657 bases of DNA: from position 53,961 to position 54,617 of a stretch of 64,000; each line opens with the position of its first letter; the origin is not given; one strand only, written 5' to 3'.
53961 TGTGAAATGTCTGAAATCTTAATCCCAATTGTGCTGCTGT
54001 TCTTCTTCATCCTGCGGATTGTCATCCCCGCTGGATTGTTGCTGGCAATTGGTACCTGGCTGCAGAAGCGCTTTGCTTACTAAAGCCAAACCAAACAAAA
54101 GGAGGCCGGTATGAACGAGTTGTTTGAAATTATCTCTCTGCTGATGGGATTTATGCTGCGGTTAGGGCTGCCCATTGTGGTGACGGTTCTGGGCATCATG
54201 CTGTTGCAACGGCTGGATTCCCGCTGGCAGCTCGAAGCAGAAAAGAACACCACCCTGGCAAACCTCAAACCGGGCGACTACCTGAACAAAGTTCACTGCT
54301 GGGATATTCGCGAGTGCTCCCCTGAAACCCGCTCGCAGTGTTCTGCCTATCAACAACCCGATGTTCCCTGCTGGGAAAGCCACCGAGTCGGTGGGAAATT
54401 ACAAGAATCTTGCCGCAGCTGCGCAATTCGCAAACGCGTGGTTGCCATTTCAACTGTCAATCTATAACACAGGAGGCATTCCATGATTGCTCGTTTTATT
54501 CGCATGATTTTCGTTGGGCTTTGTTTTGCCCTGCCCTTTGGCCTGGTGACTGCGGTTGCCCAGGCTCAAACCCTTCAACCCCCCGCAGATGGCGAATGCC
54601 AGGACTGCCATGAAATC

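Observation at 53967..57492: Plus-strand operon: 38-aa TM peptide, two-CW-like Cys-rich membrane protein, octahaem cytochrome, NrfC-like and NrfD-like subunits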

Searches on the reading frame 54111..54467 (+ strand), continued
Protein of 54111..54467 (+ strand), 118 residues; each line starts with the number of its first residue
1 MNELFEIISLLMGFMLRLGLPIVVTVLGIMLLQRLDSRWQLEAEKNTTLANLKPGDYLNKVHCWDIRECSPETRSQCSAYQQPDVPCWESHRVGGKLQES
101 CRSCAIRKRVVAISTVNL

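Call 60: find_encoding_contigs(protein=P0247, flank=8000, max_places=2)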
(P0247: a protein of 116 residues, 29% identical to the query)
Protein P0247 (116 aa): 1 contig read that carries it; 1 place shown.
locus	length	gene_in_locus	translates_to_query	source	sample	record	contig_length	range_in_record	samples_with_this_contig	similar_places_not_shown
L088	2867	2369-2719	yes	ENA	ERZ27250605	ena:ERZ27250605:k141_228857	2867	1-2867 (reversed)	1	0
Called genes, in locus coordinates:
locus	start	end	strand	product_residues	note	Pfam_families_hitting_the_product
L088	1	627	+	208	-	?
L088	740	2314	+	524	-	PF03916:NrfD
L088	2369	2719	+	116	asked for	-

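Call 76: find_encoding_contigs(protein=P0195, flank=8000, max_places=2)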
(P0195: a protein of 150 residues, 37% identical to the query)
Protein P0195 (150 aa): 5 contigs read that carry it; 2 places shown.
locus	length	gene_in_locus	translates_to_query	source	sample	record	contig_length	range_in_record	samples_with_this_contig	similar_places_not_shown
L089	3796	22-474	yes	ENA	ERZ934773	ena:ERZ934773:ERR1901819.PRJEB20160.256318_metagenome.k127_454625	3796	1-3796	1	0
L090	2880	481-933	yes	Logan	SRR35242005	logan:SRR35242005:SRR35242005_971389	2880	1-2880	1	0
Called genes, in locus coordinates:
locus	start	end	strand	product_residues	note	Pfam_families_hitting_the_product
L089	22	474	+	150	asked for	-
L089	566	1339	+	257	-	PF14522:Cytochrome_C7 (faint), PF14537:Cytochrom_c3_2 (faint), PF13435:Cytochrome_C554, PF09699:Paired_CXXCH_1 (weak)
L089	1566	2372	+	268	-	PF13228:DUF4037 (weak)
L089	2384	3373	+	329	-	PF01408:GFO_IDH_MocA, PF22725:GFO_IDH_MocA_C3, PF02894:GFO_IDH_MocA_C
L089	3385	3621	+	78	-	-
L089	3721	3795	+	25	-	?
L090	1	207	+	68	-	?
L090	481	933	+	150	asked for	-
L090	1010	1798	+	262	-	PF14522:Cytochrome_C7 (faint), PF14537:Cytochrom_c3_2 (faint), PF13435:Cytochrome_C554, PF09699:Paired_CXXCH_1 (weak)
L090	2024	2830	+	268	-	PF13228:DUF4037 (weak)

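Call 77: find_encoding_contigs(protein=P0211, flank=8000, max_places=2)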
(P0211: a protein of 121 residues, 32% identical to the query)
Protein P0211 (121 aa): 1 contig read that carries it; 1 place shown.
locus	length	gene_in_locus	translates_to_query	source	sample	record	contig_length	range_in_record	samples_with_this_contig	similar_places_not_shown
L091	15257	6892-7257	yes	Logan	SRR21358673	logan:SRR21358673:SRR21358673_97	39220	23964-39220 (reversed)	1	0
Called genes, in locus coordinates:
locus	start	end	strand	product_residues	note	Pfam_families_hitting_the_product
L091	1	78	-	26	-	?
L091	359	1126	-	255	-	PF13489:Methyltransf_23, PF08241:Methyltransf_11, PF08242:Methyltransf_12, PF13649:Methyltransf_25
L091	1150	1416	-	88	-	PF10387:DUF2442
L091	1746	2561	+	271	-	PF00296:Bac_luciferase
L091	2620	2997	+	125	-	PF00903:Glyoxalase (faint), PF22677:Ble-like_N, PF18029:Glyoxalase_6 (weak)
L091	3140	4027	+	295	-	PF04655:APH_6_hur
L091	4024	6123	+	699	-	PF01590:GAF (weak), PF13185:GAF_2 (weak), PF07730:HisKA_3, PF02518:HATPase_c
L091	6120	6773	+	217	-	PF00072:Response_reg, PF00196:GerE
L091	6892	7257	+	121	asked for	-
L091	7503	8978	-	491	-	PF00082:Peptidase_S8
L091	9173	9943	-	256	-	PF00561:Abhydrolase_1, PF12146:Hydrolase_4 (weak), PF12697:Abhydrolase_6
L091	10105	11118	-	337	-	PF00487:FA_desaturase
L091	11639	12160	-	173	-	PF12867:DinB_2 (weak)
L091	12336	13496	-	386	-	PF03916:NrfD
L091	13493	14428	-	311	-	PF13247:Fer4_11, PF12838:Fer4_7 (weak), PF00037:Fer4 (weak), PF12797:Fer4_2 (weak), PF12837:Fer4_6 (weak), PF13187:Fer4_9 (weak), PF13237:Fer4_10 (weak)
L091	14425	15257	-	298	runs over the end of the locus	PF09699:Paired_CXXCH_1 (faint)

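Call 79: search_protein_families(library=pfam, alignment_id=A1, max_evalue=0.1)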
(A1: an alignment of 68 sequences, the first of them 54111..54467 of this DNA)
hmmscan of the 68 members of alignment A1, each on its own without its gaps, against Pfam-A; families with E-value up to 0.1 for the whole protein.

A. member 1, window:54111-54467:+ (118 aa): 0 families

B. families by the number of members that match (of 68 scanned): 15 families
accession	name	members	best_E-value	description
PF11120.13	CBP_BcsF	2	0.03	Cellulose biosynthesis protein BcsF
PF15468.11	DUF4636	1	0.0052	Domain of unknown function (DUF4636)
PF15843.10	DUF4719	1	0.021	Domain of unknown function (DUF4719)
PF05265.19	DUF723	1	0.026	Protein of unknown function (DUF723)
PF22004.1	SPAR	1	0.027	Small regulatory polypeptide of amino acid response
PF10104.14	Brr6_like_C_C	1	0.029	Di-sulfide bridge nucleocytoplasmic transport domain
PF06809.16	NPDC1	1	0.042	Neural proliferation differentiation control-1 protein (NPDC1)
PF06060.18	Mesothelin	1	0.048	Mesothelin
PF13828.11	DUF4190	1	0.056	Domain of unknown function (DUF4190)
PF03929.21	PepSY_TM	1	0.058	PepSY-associated TM region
PF10268.14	Tmemb_161AB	1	0.068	Predicted transmembrane protein 161AB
PF18895.5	T4SS_pilin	1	0.074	Type IV secretion system pilin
PF07219.19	HemY_N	1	0.075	HemY protein N-terminus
PF04068.21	Fer4_RLI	1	0.089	Possible Fer4-like domain in RNase L inhibitor, RLI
PF17686.6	DUF5534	1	0.097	Family of unknown function (DUF5534)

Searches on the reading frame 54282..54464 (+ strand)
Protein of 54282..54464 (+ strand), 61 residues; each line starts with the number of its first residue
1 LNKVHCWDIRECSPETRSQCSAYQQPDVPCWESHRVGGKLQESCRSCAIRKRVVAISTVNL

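Call 68: search_solved_structures(query=A3, max_evalue=10, show_alignments=2)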
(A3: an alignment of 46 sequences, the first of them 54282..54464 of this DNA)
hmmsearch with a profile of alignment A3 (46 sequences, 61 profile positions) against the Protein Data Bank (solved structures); distinct sequences matched with E-value up to 10: 1.
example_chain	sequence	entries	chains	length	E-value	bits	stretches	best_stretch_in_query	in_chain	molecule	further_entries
2kjx_A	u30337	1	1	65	0.8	12.5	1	27-58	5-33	Jumping translocation breakpoint protein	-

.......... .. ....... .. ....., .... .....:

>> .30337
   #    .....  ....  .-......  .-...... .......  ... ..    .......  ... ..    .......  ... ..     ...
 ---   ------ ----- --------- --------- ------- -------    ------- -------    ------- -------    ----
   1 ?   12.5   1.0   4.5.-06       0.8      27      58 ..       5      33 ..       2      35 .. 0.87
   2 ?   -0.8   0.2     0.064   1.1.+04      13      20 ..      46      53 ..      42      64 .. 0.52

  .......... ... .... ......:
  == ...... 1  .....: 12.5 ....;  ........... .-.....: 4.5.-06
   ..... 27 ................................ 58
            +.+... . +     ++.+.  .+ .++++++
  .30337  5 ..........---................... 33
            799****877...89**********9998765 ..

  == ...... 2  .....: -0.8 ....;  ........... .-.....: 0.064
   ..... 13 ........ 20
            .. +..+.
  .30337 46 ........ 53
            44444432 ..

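Call 73: predict_structure(alignment_id=A3)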
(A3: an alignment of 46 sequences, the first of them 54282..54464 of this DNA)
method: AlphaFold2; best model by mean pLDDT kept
length: 61 residues; sequences in the alignment: 46
mean_pLDDT: 82.7   pTM: 0.58
mean pLDDT of the five models: 82.7, 81.4, 81.1, 79.1, 78.3
residues with pLDDT >= 90: 6; 70-90: 48; 50-70: 6; < 50: 1
segments of 3 or more residues with pLDDT < 50: none
pLDDT, mean of each block of 10 residues (from residue 1): 75 90 87 85 86 77 50
secondary structure, 60 per line:
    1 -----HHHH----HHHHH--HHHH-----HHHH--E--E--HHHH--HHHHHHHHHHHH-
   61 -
elements in order: H6-9 H14-18 H21-24 H30-33 H42-45 H48-59

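Call 75: fold_search(model_id=the predicted structure, library=pdb)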
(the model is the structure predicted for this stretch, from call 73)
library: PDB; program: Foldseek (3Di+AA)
matches with E <= 10: 0; with E <= 0.001: 0
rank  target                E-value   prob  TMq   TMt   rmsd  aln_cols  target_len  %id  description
